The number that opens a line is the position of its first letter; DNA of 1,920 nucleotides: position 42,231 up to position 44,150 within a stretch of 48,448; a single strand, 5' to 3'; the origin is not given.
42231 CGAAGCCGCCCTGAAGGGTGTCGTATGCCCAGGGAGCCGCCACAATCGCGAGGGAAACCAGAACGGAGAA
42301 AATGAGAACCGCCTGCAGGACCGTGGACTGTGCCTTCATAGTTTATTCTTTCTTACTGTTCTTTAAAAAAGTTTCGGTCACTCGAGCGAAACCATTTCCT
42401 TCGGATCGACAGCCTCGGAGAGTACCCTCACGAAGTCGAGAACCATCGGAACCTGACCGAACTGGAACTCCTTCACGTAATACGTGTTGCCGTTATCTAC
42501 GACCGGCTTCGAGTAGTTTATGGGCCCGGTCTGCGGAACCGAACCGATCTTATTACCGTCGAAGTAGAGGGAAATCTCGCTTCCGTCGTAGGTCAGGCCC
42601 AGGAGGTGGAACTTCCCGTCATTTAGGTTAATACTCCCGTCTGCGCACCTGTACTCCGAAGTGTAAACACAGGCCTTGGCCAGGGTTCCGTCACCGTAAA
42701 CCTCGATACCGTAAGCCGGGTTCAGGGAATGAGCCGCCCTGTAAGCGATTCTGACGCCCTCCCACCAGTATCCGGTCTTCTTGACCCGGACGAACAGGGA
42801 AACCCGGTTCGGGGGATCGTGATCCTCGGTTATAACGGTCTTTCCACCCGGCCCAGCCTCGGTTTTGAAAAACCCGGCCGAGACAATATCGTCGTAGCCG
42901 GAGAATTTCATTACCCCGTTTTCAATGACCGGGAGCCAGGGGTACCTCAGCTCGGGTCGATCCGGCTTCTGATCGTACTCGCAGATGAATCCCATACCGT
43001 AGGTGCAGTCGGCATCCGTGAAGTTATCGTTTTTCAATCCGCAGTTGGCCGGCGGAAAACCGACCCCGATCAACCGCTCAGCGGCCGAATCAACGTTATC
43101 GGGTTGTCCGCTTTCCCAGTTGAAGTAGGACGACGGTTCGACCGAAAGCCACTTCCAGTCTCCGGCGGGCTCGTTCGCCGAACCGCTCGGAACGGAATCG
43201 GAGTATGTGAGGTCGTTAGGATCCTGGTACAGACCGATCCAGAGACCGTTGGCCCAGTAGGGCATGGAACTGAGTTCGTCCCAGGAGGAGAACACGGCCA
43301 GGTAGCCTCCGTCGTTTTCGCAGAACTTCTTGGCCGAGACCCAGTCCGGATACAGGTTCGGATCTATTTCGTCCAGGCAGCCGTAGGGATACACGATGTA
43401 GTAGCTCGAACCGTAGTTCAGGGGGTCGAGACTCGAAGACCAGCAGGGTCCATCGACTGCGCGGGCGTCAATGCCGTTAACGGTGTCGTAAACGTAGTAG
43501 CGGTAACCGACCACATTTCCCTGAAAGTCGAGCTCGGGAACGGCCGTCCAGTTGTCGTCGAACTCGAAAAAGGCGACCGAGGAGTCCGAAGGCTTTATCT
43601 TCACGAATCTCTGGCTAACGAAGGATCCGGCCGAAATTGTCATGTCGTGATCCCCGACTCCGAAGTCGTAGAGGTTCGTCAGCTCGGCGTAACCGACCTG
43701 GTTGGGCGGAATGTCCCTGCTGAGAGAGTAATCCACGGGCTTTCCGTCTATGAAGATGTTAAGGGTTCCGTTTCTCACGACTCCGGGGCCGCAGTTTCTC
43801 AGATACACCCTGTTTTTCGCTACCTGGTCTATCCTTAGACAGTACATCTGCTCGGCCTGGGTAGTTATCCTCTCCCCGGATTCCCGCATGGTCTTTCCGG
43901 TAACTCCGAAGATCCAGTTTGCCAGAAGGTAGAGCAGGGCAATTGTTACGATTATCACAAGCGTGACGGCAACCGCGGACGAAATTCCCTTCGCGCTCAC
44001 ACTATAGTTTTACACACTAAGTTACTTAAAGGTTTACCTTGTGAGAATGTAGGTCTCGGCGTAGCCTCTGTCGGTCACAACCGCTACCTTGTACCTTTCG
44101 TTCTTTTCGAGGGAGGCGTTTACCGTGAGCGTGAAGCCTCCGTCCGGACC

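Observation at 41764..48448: Tight operon joining a lectin-tipped pilin, a minor-pilin-like protein and two giant cysteine-rich secreted proteins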

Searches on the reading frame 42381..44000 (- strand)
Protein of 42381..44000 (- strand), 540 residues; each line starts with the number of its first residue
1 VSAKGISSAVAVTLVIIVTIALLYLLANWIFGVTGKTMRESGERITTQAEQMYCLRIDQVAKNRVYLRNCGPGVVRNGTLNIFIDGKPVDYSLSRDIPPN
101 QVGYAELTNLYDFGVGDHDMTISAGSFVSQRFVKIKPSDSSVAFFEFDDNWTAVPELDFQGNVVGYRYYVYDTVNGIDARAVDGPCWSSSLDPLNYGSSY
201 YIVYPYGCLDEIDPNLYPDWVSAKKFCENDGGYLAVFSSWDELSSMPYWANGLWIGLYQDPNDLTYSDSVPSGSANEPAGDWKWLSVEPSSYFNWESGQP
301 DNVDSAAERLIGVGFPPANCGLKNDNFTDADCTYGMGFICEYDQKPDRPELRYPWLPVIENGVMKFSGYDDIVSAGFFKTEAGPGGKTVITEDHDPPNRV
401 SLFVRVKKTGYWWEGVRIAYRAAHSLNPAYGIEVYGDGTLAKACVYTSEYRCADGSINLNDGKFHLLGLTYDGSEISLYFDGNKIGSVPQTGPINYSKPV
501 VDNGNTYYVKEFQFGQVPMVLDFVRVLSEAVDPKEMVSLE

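Call 4: search_protein_families(library=pfam, proteins=[window:42381-44000:-], max_evalue=1)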
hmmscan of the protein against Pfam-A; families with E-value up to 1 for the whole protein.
window:42381-44000:- (540 aa): 2 families
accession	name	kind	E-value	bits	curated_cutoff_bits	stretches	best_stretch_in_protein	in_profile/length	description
PF13385.13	Laminin_G_3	-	8.5e-09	36.2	27.6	1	400-535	21-149/151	Concanavalin A-like lectin/glucanases superfamily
PF00059.27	Lectin_C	-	8.8e-06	26.9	22.6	1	220-341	5-106/107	Lectin C-type domain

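Call 5: find_encoding_contigs(protein=window:42381-44000:-, flank=10000, max_places=6)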
Protein window:42381-44000:- (540 aa): no gene with exactly this product is on record in the collection.

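Call 8: find_homologous_proteins(query=window:42381-44000:-, max_evalue=0.001)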
Query window:42381-44000:- (540 aa): 3 proteins with E <= 0.001 among 8000 candidates.
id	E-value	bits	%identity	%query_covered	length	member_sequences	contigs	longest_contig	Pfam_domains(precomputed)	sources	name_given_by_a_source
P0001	0.0e+0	1274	100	100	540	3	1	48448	PF00059.28,PF13385.14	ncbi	-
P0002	0.0e+0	1245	98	100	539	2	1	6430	PF00059.28,PF13385.14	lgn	-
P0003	2.5e-90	322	36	96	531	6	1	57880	PF00059.28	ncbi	-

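Call 9: find_encoding_contigs(protein=P0003, flank=10000, max_places=6)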
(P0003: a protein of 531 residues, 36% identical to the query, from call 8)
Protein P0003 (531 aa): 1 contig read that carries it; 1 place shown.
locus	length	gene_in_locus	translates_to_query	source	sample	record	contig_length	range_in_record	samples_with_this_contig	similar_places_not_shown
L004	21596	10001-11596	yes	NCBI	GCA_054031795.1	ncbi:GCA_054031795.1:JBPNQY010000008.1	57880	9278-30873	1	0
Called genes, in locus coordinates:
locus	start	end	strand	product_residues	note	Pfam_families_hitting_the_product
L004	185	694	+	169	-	PF01864:CarS-like, PF01148:CTP_transf_1 (weak)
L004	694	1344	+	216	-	PF02811:PHP, PF13263:PHP_C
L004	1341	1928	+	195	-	PF01066:CDP-OH_P_transf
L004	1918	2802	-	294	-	PF26553:PDDEXK_19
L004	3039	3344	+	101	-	PF18898:DUF5654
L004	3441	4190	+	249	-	PF00142:Fer4_NifH, PF01656:CbiA, PF02374:ArsA_ATPase (weak), PF06564:CBP_BcsQ, PF10609:ParA, PF13614:AAA_31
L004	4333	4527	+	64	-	PF01817:CM_2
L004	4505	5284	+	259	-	PF00800:PDT, PF01842:ACT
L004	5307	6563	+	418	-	PF01409:tRNA-synt_2d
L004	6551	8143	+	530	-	PF03483:B3_4, PF03484:B5, PF17759:tRNA_synthFbeta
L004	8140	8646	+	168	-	PF01558:POR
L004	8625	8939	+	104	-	PF12838:Fer4_7 (faint), PF00037:Fer4 (weak), PF12797:Fer4_2 (faint), PF12837:Fer4_6 (faint), PF13237:Fer4_10 (faint), PF14697:Fer4_21, PF13187:Fer4_9 (weak), PF00037:Fer4 (weak), +1 more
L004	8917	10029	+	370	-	PF01855:POR_N, PF17147:PFOR_II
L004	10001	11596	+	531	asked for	PF00059:Lectin_C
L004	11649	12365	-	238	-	PF19810:HFX_2341_N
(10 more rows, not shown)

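Call 10: find_encoding_contigs(protein=P0002, flank=10000, max_places=4)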
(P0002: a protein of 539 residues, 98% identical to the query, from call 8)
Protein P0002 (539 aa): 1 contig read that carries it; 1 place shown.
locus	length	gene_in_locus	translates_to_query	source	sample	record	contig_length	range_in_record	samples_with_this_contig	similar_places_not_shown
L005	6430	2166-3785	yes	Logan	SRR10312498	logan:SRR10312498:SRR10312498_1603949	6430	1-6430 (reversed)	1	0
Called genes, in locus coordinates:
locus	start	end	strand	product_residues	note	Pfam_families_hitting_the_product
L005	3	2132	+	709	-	?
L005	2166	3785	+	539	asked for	PF00059:Lectin_C (weak), PF13385:Laminin_G_3 (weak)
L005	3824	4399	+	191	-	-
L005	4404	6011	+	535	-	PF00750:tRNA-synt_1d, PF05746:DALR_1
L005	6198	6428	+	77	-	?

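Call 18: find_related_loci(query=A1, collection=genome_contigs, flank=10000)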
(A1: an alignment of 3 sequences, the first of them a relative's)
Query A1 (540 aa) in genome_contigs; peptide patterns used: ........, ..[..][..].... (x = any residue, [..] = any of these).
165 stretches matched a pattern; 41 encode a relative of the query (tblastn E <= 1e-3); 41 distinct loci.
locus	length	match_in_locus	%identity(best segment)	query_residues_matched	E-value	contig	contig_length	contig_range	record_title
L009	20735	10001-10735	33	155-402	1e-25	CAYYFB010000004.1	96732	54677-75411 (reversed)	MAG TPA_asm: Candidatus Woesearchaeota archaeon isolate SRP141552_co1_113 genome assembly, contig: NODE_59_length_96732_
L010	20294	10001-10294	35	215-310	2e-10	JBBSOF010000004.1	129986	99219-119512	MAG: Phycisphaerales bacterium isolate LS6_sbin.22 LS6_sbin.22_K_687594_L_129986_cov_30.0448, whole genome shotgun seque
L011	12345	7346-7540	42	254-329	7e-10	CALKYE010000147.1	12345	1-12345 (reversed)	MAG TPA_asm: uncultured Planctomycetia bacterium isolate SRR6227243_bin.49_CONCOCT_v1.1_MAG genome assembly, contig: ERZ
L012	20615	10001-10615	44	219-302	1e-9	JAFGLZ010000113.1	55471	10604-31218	MAG: Phycisphaerae bacterium isolate Zod_Metabat.429 k87_5005413, whole genome shotgun sequence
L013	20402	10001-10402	30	220-350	6e-9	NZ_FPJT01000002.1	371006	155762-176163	Ruminococcus sp. XPD3002, whole genome shotgun sequence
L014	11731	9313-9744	29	192-345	2e-8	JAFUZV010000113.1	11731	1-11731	MAG: Selenomonadaceae bacterium isolate RGIG4976 Roe_deer_Rumen-5__c280399, whole genome shotgun sequence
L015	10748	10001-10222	37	220-302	2e-8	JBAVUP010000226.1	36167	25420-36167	MAG: Desulfobaccales bacterium isolate MFD02222_ilm_asm_bin18 k127_71648, whole genome shotgun sequence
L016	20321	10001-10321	34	220-344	3e-8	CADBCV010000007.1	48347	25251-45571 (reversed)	MAG: Ruminococcaceae bacterium isolate RUG13855 genome assembly, contig: RUG13855_asm_7, whole genome shotgun sequence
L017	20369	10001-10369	31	220-343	4e-8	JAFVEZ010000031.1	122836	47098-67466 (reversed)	MAG: Selenomonadaceae bacterium isolate RGIG5110 Roe_deer_Rumen.Co__c681972, whole genome shotgun sequence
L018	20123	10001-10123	50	254-303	3e-8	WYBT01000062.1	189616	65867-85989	MAG: Planctomycetaceae bacterium isolate PLA3 k127_798979, whole genome shotgun sequence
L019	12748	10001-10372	30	220-344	4e-8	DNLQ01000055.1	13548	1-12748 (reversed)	MAG TPA_asm: Ruminococcus sp. isolate UBA9748 contig_280026, whole genome shotgun sequence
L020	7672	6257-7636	29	190-374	7e-8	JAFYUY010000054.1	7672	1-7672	MAG: Clostridia bacterium isolate RGIG7445 Water_buffalos_Colon-1__c401051, whole genome shotgun sequence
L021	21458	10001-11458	28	187-349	1e-7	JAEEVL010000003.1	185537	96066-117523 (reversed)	MAG: Ruminococcus sp. isolate Tb.RUG.452 NODE_109_length_185537_cov_2.392848, whole genome shotgun sequence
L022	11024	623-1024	32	220-354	1e-7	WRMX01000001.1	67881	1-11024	MAG: Oscillospiraceae bacterium isolate Th196P4bin1 JGI24702J35022_10000014, whole genome shotgun sequence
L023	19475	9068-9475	28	192-344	2e-7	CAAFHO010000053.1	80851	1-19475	MAG TPA_asm: uncultured Robinsoniella sp., isolate HGM12464, WGS project CAAFHO010000000 data, contig: SRS148721_19_k99_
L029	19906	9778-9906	40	254-308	3e-6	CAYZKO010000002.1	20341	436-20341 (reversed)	MAG TPA_asm: uncultured archaeon isolate SRP144503_co3_138 genome assembly, contig: NODE_438_length_20341_cov_8.913389,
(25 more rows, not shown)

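Call 25: find_encoding_contigs(protein=P0031, flank=10000, max_places=4)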
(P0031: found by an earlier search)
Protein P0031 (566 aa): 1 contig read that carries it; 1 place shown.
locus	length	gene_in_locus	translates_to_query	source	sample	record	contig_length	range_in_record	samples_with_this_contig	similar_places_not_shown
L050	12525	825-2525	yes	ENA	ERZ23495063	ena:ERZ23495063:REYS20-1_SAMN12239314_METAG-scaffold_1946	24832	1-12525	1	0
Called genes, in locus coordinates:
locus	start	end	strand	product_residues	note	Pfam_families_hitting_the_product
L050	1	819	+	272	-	?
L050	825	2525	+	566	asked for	-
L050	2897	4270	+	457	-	-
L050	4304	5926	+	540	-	PF00059:Lectin_C (weak), PF13385:Laminin_G_3 (weak)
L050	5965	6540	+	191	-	-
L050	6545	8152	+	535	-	PF00750:tRNA-synt_1d, PF05746:DALR_1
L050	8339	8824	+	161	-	PF04008:Adenosine_kin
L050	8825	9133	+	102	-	-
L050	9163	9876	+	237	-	PF10584:Proteasome_A_N, PF00227:Proteasome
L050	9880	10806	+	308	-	PF04055:Radical_SAM, PF08608:Wyosine_form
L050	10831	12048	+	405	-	PF21686:LigD_Prim-Pol (weak), PF01896:DNA_primase_S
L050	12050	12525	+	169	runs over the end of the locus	PF27418:GINS23_N (faint), PF22090:Gins51_C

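Call 26: find_encoding_contigs(protein=P0012, flank=10000, max_places=6)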
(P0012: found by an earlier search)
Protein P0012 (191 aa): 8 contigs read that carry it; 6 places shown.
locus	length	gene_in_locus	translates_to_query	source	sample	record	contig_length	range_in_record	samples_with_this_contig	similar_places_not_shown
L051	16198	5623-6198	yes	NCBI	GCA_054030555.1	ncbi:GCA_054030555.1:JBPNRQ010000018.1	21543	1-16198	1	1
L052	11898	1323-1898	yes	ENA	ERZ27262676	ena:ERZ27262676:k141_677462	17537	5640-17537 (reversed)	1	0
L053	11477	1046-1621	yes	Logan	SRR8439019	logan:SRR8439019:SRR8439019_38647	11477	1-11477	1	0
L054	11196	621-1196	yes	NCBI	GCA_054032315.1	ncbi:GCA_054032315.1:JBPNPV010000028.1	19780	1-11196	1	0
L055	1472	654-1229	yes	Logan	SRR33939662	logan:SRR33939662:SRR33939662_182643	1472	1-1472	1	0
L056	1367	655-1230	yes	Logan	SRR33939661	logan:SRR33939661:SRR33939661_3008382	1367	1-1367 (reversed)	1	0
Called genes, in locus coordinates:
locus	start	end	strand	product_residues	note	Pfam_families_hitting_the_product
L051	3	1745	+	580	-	?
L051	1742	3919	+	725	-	-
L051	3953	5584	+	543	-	PF00059:Lectin_C (weak), PF13385:Laminin_G_3 (weak)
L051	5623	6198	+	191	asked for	-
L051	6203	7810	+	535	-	PF00750:tRNA-synt_1d, PF05746:DALR_1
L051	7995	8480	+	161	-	PF04008:Adenosine_kin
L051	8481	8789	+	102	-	-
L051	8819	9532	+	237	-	PF10584:Proteasome_A_N, PF00227:Proteasome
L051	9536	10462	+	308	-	PF04055:Radical_SAM, PF08608:Wyosine_form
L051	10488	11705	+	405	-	PF21686:LigD_Prim-Pol (weak), PF01896:DNA_primase_S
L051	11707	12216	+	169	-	PF27418:GINS23_N (weak), PF22090:Gins51_C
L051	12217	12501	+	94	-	PF00935:Ribosomal_L44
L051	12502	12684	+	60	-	PF01667:Ribosomal_S27e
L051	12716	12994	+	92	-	-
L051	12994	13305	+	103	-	PF01870:Hjc, PF26553:PDDEXK_19 (weak)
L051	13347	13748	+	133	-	-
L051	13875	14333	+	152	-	PF01917:Flagellin_arch-type (weak)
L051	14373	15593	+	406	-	PF18195:GatD_N, PF00710:Asparaginase, PF17763:Asparaginase_C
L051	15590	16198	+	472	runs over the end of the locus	PF02934:GatB_N, PF02637:GatB_Yqey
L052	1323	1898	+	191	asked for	-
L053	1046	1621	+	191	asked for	-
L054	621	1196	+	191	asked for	-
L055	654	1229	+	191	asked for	-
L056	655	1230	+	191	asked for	-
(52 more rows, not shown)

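Call 32: find_related_loci(query=A2, collection=metagenome_contigs, flank=10000)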
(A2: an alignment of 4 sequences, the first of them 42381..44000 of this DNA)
Query A2 (540 aa) in metagenome_contigs; peptide patterns used: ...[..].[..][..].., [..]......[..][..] (x = any residue, [..] = any of these).
84 stretches matched a pattern; 1 encode a relative of the query (tblastn E <= 1e-3); 1 distinct loci.
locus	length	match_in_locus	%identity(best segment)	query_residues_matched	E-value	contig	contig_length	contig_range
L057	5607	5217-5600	55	22-149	9e-46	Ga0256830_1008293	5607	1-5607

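Call 42: search_solved_structures(query=window:42381-44000:-, max_evalue=0.01, show_alignments=2)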
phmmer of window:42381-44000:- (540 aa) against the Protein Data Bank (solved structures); distinct sequences matched with E-value up to 0.01: 4.
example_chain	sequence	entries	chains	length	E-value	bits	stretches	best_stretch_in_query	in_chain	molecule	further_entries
2ox9_A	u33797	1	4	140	0.00052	21.7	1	223-344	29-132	Collectin placenta 1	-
5ao5_A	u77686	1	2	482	0.0055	18.3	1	277-345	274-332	C-TYPE MANNOSE RECEPTOR 2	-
5ao6_A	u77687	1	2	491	0.0057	18.3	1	277-345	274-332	C-TYPE MANNOSE RECEPTOR 2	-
5e4k_A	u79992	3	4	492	0.0057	18.3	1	277-345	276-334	C-type mannose receptor 2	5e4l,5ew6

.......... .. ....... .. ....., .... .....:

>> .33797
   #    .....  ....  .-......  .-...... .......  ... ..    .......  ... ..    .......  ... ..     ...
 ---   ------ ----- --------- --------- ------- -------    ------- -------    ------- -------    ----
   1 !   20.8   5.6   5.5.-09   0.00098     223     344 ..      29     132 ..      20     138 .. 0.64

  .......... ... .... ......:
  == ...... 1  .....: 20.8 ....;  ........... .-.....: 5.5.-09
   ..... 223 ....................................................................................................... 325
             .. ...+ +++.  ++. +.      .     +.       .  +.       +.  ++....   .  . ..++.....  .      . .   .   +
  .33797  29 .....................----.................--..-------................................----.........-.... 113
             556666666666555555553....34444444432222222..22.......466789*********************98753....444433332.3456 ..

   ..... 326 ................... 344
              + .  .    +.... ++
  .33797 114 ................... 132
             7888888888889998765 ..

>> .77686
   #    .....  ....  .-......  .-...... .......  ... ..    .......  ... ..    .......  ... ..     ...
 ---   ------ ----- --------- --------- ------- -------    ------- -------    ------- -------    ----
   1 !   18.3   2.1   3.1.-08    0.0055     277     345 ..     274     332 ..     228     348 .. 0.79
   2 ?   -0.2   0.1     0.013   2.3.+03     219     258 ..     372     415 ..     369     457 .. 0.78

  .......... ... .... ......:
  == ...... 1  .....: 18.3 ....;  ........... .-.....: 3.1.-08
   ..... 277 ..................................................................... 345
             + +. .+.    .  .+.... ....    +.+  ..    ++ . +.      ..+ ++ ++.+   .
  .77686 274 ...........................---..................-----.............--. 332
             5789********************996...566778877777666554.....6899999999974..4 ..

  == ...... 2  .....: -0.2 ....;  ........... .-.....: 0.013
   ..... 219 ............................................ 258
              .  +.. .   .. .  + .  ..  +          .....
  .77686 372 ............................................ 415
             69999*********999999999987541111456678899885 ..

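Call 43: predict_structure(alignment_id=A2)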
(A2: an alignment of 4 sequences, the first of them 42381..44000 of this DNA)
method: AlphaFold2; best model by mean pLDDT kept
length: 540 residues; sequences in the alignment: 4
mean_pLDDT: 50.5   pTM: 0.38
mean pLDDT of the five models: 50.5, 49.9, 49.7, 48.1, 48.0
residues with pLDDT >= 90: 38; 70-90: 135; 50-70: 73; < 50: 294
segments of 3 or more residues with pLDDT < 50: 1-6, 31-51, 111-116, 134-158, 160-359, 368-371, 386-392, 498-516
pLDDT, mean of each block of 10 residues (from residue 1): 45 70 60 35 30 66 73 79 80 80 73 54 78 45 25 38 36 25 23 25 26 27 34 26 23 25 27 27 25 21 22 21 21 24 27 36 55 56 48 71 85 69 60 83 87 92 91 95 94 66 25 50 80 72
secondary structure, 60 per line:
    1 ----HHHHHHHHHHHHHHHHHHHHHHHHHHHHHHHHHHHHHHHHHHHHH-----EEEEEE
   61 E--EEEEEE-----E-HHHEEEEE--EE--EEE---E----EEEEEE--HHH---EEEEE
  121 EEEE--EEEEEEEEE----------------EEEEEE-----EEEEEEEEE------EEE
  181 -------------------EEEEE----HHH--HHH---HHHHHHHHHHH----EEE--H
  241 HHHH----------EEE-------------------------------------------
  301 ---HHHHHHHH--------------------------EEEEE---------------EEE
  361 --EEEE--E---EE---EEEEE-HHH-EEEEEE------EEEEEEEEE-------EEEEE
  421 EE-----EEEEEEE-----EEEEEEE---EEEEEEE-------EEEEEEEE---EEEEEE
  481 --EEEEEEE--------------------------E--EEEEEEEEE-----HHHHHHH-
elements in order: H5-49 E55-61 E64-69 E80-84 E91-93 E102-107 E116-124 E127-135 E152-157 E163-171 E178-180 E200-204 H220-230 E235-237 H240-244 E255-257 H304-311 E338-342 E358-360 E363-366 E378-382 E388-393 E400-408 E416-422 E428-434 E440-446 E450-456 E464-471 E475-480 E483-489 E519-527 H533-539

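Call 47: fold_search(model_id=the predicted structure, library=pdb)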
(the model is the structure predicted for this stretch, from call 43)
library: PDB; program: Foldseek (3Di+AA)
matches with E <= 10: 1373; with E <= 0.001: 95
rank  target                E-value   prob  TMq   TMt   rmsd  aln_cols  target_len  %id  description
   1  5lr0_A                1.2e-05  1.00  0.19  0.24  10.0       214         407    8  Binding domain of Botulinum Neurotoxin DC in complex with SialylT (released 2017-08-30)
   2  9oz8_B                1.4e-05  1.00  0.18  0.13   7.5       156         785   18  Cryo-EM structure of chicken NEL dimer bound with one human NICOL. (released 2026-02-25)
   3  5lr0_B                1.9e-05  1.00  0.19  0.24  10.3       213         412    8  Binding domain of Botulinum Neurotoxin DC in complex with SialylT (released 2017-08-30)
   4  9oz8_C                2.2e-05  1.00  0.21  0.15   9.5       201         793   16  Cryo-EM structure of chicken NEL dimer bound with one human NICOL. (released 2026-02-25)
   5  2uur                  2.6e-05  1.00  0.20  0.47   4.6       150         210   19  N-terminal NC4 domain of collagen IX (released 2007-06-05)
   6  8d8o_B                2.8e-05  1.00  0.20  0.10   6.9       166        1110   16  Cryo-EM structure of substrate unbound PAPP-A (released 2022-09-28)
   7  8a7e_C                4.8e-05  1.00  0.19  0.07   6.1       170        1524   15  PAPP-A dimer in complex with its inhibitor STC2 (released 2022-11-02)
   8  3n7k_A                5.0e-05  1.00  0.19  0.23  10.6       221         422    8  Crystal structure of botulinum neurotoxin serotype C1 binding domain (released 2010-09-08)
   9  5ocq_B                5.0e-05  1.00  0.15  0.28  16.4       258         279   12  Crystal structure of the complex of the kappa-carrageenase from Pseudoalteromonas carrageenovora with an oligotetrasac (released 2017-10-18)
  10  8a7d_C                5.3e-05  1.00  0.20  0.12   6.8       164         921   17  Partial dimer complex of PAPP-A and its inhibitor STC2 (released 2022-11-02)
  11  5ik7_A                5.9e-05  1.00  0.23  0.31   6.9       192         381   14  Laminin A2LG45 I-form, Apo. (released 2016-08-10)
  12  5ocq_A                6.2e-05  1.00  0.16  0.29  14.3       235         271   11  Crystal structure of the complex of the kappa-carrageenase from Pseudoalteromonas carrageenovora with an oligotetrasac (released 2017-10-18)
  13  2jd4_A                6.2e-05  1.00  0.19  0.26  15.7       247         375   17  Mouse laminin alpha1 chain, domains LG4-5 (released 2007-02-27)
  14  7ufg_B                7.3e-05  1.00  0.20  0.10   6.8       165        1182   16  Cryo-EM structure of PAPP-A in complex with IGFBP5 (released 2022-09-28)
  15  5vid_E                7.3e-05  1.00  0.20  0.26   8.7       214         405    8  Receptor binding domain of BoNT/B in complex with mini-protein binder Bot.0671.2 (released 2017-09-20)
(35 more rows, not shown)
